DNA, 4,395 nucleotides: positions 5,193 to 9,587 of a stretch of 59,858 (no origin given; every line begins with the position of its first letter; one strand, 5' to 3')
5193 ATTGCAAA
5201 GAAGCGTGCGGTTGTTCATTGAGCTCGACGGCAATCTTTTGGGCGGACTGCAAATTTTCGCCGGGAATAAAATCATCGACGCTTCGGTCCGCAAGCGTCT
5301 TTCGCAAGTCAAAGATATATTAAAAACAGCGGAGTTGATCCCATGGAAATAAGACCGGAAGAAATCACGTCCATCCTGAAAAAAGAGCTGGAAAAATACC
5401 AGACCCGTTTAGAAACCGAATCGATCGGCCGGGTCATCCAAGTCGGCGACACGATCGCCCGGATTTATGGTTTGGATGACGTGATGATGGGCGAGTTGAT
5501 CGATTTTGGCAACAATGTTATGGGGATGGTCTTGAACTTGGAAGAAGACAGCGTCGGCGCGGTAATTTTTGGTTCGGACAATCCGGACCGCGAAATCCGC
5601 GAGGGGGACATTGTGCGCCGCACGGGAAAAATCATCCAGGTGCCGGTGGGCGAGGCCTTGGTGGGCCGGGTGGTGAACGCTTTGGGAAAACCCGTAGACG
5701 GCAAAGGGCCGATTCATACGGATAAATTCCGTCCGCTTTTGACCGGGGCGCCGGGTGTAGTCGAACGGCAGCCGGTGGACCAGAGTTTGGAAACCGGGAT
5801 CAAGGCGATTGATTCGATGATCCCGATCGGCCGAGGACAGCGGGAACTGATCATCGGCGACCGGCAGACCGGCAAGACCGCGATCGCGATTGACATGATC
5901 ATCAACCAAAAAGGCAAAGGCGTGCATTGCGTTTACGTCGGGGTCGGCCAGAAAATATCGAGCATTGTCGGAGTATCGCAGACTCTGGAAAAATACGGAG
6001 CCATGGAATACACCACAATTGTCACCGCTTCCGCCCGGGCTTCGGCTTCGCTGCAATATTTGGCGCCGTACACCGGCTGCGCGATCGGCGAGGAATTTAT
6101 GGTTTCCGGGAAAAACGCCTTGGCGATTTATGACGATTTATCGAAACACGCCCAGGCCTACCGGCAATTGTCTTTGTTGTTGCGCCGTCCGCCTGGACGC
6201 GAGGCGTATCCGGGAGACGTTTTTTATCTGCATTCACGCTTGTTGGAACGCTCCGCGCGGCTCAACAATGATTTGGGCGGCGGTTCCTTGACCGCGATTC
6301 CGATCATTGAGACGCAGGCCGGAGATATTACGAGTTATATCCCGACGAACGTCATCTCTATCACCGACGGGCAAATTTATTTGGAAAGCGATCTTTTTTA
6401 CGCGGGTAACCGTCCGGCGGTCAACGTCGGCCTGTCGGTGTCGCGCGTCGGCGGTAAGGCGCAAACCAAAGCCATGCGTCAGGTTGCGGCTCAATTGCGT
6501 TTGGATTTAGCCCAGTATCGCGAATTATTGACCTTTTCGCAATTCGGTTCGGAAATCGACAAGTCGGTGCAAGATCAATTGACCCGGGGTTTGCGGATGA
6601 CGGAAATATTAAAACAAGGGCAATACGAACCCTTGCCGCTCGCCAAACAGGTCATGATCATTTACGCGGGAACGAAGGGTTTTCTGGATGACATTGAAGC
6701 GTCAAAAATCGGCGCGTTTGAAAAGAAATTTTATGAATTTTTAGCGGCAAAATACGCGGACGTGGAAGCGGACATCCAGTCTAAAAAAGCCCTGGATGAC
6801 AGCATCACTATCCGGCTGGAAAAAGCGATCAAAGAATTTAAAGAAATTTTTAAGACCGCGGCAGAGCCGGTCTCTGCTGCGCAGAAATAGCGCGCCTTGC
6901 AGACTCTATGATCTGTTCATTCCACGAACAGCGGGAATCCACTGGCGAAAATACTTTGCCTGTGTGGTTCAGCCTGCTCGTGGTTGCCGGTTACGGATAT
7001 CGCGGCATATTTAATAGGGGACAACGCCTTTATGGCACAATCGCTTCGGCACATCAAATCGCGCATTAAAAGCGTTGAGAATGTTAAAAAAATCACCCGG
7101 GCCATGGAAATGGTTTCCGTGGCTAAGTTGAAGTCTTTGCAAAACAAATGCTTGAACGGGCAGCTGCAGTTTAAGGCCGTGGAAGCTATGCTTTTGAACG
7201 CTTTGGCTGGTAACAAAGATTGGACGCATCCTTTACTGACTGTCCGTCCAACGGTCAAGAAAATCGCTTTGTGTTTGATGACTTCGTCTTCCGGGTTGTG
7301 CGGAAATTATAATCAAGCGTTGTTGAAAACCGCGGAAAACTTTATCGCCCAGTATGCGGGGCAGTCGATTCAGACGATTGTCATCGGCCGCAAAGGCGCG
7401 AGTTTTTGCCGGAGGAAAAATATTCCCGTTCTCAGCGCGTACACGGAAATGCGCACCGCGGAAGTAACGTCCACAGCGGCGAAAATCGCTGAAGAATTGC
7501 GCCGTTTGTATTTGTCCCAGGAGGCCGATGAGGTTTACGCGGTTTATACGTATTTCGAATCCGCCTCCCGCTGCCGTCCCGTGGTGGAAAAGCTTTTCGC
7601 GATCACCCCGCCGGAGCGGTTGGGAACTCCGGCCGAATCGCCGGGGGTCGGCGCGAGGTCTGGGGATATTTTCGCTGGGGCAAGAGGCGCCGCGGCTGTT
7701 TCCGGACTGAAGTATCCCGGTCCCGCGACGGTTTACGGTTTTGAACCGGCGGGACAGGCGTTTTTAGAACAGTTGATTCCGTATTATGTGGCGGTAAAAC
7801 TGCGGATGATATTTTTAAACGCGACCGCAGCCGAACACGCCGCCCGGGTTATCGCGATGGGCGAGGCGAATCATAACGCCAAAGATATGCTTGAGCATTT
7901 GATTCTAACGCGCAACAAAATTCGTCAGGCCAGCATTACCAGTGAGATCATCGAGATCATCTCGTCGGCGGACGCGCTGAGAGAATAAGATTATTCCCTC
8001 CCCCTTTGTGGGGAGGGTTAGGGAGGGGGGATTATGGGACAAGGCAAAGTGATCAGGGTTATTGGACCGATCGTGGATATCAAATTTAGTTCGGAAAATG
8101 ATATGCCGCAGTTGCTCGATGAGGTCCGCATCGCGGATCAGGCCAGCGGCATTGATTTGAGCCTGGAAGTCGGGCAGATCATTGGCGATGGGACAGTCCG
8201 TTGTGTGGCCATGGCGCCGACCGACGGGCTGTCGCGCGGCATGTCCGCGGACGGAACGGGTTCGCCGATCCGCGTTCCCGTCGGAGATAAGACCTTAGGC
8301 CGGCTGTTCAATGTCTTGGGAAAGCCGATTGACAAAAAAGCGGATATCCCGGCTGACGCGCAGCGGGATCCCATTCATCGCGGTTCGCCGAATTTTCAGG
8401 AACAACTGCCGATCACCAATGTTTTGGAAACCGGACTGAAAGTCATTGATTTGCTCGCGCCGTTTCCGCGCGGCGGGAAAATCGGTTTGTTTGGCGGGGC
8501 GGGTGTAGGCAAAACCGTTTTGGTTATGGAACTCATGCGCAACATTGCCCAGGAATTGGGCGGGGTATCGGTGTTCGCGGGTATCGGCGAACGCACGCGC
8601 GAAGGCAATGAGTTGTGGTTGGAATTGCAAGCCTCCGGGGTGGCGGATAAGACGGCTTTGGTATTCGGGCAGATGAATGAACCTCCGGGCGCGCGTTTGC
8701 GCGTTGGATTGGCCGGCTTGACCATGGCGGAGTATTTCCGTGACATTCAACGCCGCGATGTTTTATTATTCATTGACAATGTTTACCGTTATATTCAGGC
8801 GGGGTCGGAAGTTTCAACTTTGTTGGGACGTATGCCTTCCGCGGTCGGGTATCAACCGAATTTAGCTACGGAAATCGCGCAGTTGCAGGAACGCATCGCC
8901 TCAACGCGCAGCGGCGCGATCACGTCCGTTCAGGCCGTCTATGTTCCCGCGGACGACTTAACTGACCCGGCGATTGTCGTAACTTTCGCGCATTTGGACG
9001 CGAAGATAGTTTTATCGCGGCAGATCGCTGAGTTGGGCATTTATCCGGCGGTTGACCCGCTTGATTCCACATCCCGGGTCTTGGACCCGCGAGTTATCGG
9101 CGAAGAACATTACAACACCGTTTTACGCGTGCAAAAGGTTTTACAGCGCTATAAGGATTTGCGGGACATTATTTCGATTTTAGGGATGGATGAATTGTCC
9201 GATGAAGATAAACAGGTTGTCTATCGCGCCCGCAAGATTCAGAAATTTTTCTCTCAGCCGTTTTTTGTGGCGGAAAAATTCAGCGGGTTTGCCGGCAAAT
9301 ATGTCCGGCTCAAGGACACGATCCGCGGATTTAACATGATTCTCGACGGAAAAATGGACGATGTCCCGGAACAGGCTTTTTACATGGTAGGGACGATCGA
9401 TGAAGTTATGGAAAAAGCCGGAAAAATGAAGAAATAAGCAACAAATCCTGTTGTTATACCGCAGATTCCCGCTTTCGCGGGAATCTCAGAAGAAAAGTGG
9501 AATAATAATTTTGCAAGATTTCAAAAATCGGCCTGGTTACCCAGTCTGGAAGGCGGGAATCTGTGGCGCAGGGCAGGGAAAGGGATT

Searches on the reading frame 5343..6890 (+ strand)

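Call 36: search_protein_families(library=pfam, proteins=[window:5343-6890:+], max_evalue=0.00001)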
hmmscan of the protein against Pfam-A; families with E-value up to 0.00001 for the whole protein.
window:5343-6890:+ (515 aa): 3 families
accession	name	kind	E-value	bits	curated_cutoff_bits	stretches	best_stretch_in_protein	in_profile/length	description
PF00006.31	ATP-synt_ab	-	7.3e-79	264.8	29.5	1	152-367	1-213/213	ATP synthase alpha/beta family, nucleotide-binding domain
PF00306.32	ATP-synt_ab_C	-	6e-45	153.1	27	1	374-499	1-126/126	ATP synthase alpha/beta chain, C terminal domain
PF02874.29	ATP-synt_ab_N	-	5.4e-16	59.3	20.9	1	25-95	2-69/69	ATP synthase alpha/beta family, beta-barrel domain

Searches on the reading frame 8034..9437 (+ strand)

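Call 36: search_protein_families(library=pfam, proteins=[window:8034-9437:+], max_evalue=0.00001)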
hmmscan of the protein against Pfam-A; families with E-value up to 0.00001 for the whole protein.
window:8034-9437:+ (467 aa): 3 families
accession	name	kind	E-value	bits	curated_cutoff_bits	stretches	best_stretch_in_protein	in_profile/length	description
PF00006.31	ATP-synt_ab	-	1.3e-71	241.1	29.5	1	134-347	1-213/213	ATP synthase alpha/beta family, nucleotide-binding domain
PF22919.1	ATP-synt_VA_C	-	8.6e-16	58.3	24.7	1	353-442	6-98/101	C-terminal domain of V and A type ATP synthase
PF02874.29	ATP-synt_ab_N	-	2.7e-11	44.3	20.9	1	6-76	1-69/69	ATP synthase alpha/beta family, beta-barrel domain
